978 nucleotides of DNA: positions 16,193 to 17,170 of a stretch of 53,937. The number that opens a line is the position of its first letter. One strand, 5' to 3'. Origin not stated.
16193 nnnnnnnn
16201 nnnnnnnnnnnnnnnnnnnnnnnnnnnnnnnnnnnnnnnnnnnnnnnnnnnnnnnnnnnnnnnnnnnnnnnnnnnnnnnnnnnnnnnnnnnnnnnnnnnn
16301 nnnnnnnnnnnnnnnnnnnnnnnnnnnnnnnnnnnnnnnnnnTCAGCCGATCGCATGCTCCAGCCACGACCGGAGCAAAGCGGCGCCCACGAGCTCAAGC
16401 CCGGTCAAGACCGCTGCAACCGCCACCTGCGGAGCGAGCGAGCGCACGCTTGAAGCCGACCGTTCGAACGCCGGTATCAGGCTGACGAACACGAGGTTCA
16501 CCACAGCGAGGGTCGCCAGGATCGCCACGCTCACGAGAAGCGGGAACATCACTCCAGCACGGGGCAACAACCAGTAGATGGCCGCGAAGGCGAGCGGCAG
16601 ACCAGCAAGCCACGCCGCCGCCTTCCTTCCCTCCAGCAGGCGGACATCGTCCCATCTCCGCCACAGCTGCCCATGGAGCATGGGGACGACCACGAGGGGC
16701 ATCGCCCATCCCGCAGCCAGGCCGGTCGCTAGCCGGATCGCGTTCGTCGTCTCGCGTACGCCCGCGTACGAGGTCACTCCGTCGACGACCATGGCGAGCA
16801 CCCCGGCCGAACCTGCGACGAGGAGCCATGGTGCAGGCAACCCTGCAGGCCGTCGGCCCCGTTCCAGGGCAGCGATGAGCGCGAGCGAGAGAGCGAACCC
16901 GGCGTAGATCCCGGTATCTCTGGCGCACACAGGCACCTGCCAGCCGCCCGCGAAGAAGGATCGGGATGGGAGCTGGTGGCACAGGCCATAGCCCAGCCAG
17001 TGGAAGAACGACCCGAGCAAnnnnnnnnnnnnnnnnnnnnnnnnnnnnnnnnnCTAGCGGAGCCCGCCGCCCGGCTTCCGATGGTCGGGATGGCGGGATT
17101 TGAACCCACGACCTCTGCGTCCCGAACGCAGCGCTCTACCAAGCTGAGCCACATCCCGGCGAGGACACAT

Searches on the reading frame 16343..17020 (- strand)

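Call 12: search_protein_families(library=pfam, proteins=[window:16343-17020:-], max_evalue=0.001)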
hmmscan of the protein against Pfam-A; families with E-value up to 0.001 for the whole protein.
window:16343-17020:- (225 aa): 1 family
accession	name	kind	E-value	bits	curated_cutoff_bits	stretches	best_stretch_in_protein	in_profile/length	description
PF09858.14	DUF2085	-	3.8e-25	88.6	25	1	14-107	1-87/90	Predicted membrane protein (DUF2085)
